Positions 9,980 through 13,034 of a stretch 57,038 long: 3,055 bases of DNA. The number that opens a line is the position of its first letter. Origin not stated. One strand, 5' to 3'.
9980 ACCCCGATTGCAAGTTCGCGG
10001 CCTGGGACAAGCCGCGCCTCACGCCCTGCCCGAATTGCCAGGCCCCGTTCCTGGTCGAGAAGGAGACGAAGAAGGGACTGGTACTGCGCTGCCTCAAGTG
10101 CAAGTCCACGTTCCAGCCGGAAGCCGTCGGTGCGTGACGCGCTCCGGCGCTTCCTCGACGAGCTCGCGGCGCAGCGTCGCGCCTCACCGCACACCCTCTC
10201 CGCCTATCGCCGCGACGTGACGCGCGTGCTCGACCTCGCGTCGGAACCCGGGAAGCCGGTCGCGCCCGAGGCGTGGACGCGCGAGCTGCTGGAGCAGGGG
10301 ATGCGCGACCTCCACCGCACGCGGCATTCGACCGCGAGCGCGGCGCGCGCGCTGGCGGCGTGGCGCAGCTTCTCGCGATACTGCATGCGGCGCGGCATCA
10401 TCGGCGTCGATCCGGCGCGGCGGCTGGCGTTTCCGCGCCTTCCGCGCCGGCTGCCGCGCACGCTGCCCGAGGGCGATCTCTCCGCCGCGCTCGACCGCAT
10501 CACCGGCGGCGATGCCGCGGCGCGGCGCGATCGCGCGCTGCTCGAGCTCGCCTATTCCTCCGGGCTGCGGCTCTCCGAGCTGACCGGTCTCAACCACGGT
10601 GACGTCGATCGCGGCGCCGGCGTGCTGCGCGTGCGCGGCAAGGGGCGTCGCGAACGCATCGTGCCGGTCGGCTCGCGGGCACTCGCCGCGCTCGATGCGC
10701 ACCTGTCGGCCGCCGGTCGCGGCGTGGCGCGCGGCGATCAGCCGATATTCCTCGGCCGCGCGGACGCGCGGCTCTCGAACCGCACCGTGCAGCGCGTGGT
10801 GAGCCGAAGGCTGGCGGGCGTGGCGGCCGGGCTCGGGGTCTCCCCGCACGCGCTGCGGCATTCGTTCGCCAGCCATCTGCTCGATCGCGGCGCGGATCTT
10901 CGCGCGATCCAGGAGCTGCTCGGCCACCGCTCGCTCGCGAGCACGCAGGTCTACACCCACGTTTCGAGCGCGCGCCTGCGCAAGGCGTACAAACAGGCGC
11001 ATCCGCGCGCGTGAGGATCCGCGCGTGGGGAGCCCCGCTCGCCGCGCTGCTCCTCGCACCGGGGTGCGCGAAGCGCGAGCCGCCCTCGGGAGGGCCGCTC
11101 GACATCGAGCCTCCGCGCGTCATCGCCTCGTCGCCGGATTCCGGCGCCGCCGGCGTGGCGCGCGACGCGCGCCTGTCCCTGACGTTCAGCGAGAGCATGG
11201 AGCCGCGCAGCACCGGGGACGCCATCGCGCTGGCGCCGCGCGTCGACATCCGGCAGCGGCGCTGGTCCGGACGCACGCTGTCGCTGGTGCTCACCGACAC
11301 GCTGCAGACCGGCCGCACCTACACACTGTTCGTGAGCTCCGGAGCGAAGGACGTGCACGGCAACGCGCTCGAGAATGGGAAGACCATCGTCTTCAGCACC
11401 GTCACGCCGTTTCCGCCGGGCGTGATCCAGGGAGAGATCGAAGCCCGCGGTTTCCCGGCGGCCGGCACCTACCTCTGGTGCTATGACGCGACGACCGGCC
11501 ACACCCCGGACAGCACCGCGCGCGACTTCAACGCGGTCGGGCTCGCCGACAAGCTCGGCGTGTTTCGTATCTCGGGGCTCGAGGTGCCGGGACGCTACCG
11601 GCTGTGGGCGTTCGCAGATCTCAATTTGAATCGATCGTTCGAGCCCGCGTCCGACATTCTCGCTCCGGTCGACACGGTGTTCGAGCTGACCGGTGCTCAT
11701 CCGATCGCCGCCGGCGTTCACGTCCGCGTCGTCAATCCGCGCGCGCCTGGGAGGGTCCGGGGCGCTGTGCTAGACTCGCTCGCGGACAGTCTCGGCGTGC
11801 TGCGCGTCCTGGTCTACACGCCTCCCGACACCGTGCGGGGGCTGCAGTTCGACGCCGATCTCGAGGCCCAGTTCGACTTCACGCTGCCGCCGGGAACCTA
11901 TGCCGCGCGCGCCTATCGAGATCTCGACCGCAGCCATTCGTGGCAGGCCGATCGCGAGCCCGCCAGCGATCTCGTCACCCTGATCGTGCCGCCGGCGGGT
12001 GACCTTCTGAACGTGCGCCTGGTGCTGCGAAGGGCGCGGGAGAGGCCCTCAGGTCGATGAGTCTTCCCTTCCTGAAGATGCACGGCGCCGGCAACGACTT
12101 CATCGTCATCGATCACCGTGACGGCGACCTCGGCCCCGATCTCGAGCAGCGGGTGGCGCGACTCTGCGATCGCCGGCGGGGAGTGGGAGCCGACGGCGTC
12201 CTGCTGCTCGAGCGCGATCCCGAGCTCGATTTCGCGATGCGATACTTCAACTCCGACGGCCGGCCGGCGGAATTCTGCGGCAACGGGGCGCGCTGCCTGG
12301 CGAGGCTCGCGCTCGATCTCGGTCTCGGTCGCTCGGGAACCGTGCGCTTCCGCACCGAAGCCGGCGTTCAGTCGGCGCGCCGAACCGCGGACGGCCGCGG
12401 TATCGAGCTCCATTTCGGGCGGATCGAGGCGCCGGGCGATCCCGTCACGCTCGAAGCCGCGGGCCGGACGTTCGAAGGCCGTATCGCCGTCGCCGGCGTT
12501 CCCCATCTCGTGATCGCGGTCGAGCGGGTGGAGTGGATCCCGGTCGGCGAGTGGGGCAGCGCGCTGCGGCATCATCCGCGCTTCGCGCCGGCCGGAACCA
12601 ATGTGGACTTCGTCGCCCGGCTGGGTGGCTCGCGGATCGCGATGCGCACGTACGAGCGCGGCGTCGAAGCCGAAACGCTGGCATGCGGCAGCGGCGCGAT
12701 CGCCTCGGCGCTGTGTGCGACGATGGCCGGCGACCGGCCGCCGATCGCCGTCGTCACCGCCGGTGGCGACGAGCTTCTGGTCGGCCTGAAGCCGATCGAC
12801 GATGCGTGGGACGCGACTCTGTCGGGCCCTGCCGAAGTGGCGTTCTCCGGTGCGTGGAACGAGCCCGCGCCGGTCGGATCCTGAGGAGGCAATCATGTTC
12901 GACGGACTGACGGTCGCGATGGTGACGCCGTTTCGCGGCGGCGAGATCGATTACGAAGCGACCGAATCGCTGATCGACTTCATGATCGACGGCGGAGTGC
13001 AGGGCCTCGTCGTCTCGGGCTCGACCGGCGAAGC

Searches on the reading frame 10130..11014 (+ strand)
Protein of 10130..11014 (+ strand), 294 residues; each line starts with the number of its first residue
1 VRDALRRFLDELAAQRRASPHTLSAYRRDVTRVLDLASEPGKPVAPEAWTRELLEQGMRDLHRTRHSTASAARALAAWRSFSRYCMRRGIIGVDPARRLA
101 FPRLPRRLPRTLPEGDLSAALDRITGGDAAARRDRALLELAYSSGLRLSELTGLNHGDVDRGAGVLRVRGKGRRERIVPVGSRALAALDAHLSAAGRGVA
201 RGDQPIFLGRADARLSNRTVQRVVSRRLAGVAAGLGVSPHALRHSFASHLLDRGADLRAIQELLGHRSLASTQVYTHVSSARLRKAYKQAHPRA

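Call 9: search_protein_families(library=pfam, proteins=[window:10130-11014:+])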
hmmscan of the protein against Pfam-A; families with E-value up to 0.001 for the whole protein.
window:10130-11014:+ (294 aa): 2 families
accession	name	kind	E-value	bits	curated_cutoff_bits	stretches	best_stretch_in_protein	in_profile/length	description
PF00589.27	Phage_integrase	-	5.6e-38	130.8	27.1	1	126-280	17-170/172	Phage integrase family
PF02899.23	Phage_int_SAM_1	-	1.4e-13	51.3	22.3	1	6-89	2-83/83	Phage integrase, N-terminal SAM-like domain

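Call 11: search_protein_families(library=ncbifam, proteins=[window:10130-11014:+])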
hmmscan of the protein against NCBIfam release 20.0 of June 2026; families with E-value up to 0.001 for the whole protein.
window:10130-11014:+ (294 aa): 11 families
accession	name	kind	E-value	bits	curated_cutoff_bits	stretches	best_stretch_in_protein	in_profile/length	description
TIGR02224.1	recomb_XerC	equivalog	2.5e-90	302.8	335.15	1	7-294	2-293/295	tyrosine recombinase XerC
NF001399.0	PRK00283.1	subfamily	4.1e-80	269.2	279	1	2-294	6-299/300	tyrosine recombinase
TIGR02225.1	recomb_XerD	equivalog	1.3e-77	261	329.6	1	7-294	2-290/290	site-specific tyrosine recombinase XerD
NF002331.0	PRK01287.1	subfamily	8.5e-52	176.3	371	1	2-292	27-326/365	site-specific tyrosine recombinase XerC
NF040815.2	recomb_XerA_Arch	equivalog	1.3e-50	172.4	220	1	7-287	2-263/263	site-specific tyrosine recombinase/integron integrase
TIGR02249.1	integrase_gron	subfamily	2e-26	93.1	265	2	215-280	237-302/315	integron integrase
NF003462.0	PRK05084.1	equivalog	3.5e-23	81.9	267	1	132-290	195-356/360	tyrosine recombinase XerS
NF007371.0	PRK09871.1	subfamily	6.5e-19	68.2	222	1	119-286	14-182/198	tyrosine-type DNA invertase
NF011946.0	PRK15417.1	equivalog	3.5e-15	56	435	1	216-280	253-317/337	integron integrase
NF007370.0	PRK09870.1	subfamily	5.8e-15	55.5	221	1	120-291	21-192/200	tyrosine-type DNA invertase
NF040693.1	recomb_GmtY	equivalog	3.2e-10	39.8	340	1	234-285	388-439/441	gamma-mobile-trio recombinase GmtY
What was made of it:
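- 10130..11014 (+): XerC-like tyrosine recombinase (294 aa), directly after topA and 20.4 kb from the site. TIGR02224 XerC scores 302.8 bits (cutoff 335) against 261 for the XerD model (call 11).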

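Call 31: search_solved_structures(query=window:10130-11014:+, show_alignments=2, max_evalue=1e-20)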
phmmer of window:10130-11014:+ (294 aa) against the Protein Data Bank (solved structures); distinct sequences matched with E-value up to 1e-20: 5.
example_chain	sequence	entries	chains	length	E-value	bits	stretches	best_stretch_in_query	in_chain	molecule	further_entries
1a0p_A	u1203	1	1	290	1.9e-49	171.9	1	5-287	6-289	SITE-SPECIFIC RECOMBINASE XERD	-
9i5v_14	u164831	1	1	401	2.8e-46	161.6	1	3-294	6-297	Ribosome-associated translation inhibitor RaiA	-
5dcf_A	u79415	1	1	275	6.1e-37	130.9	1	131-294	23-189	Tyrosine recombinase XerD,DNA translocase FtsK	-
4a8e_A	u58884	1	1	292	7.3e-36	127.4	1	61-290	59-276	PROBABLE TYROSINE RECOMBINASE XERC-LIKE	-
5hxy_A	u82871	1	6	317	3.1e-28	102.4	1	4-293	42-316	Tyrosine recombinase XerA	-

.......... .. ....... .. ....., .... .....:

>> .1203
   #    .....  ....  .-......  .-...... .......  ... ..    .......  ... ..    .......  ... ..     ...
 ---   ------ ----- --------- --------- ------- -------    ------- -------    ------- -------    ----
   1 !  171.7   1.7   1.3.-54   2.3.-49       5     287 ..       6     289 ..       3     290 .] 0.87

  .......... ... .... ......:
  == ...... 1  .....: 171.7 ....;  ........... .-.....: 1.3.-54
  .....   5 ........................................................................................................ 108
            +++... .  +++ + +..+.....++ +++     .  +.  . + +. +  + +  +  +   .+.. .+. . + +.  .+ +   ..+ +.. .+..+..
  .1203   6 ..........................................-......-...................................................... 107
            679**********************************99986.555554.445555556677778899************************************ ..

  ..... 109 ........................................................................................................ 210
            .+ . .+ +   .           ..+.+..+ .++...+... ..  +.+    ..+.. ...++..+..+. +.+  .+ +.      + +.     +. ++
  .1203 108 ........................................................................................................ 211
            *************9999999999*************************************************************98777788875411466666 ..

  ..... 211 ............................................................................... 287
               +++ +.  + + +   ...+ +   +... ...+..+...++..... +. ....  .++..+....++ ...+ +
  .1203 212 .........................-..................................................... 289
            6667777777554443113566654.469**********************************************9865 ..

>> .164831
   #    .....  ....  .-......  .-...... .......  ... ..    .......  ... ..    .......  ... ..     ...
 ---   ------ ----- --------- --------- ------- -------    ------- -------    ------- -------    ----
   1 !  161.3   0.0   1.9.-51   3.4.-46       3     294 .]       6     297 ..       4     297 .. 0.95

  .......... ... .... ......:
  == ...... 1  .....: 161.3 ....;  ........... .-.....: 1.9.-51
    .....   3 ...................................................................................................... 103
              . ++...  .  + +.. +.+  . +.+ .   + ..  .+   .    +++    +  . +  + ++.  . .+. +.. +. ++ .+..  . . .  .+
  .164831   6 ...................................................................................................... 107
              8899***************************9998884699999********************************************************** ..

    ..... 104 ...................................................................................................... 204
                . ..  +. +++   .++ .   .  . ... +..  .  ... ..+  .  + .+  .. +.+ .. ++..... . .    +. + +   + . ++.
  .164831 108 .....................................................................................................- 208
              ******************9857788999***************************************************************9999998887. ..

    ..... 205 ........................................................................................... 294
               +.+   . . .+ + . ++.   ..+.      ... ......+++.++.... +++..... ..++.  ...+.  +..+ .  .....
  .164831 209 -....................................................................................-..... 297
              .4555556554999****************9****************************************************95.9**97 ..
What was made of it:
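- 10130..11014 (+): The catalytic R, K, H-x-x-R, H and Y motifs align to XerD 1A0P (call 31).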

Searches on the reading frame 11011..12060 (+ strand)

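Call 11: search_protein_families(library=ncbifam, proteins=[window:11011-12060:+])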
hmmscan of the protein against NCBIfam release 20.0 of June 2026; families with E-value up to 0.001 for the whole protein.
window:11011-12060:+ (349 aa): 0 families

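Call 32: search_protein_families(library=pfam, proteins=[window:11011-12060:+])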
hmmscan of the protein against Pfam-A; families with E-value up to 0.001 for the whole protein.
window:11011-12060:+ (349 aa): 1 family
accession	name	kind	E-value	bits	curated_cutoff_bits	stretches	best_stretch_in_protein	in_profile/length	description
PF13205.12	Big_5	-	1.4e-17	64.8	23.6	1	31-130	1-105/105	Bacterial Ig-like domain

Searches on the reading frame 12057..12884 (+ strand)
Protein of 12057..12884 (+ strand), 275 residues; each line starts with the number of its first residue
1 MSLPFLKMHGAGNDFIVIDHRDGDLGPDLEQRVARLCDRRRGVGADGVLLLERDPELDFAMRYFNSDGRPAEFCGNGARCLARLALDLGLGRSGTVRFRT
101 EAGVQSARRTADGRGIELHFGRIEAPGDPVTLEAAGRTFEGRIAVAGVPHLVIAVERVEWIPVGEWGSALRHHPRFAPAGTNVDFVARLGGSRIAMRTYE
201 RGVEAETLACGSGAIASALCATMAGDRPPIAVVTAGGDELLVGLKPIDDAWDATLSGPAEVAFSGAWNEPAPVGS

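Call 11: search_protein_families(library=ncbifam, proteins=[window:12057-12884:+])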
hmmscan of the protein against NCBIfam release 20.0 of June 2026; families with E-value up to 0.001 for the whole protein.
window:12057-12884:+ (275 aa): 2 families
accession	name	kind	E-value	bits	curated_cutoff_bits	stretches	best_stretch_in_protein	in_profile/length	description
TIGR00652.1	DapF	equivalog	7.4e-64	215.8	114.65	1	5-266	3-267/270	diaminopimelate epimerase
NF038284.1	bifunc_DapF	exception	6.6e-37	127.2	350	1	9-222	16-219/254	bifunctional diaminopimelate epimerase/glutamate racemase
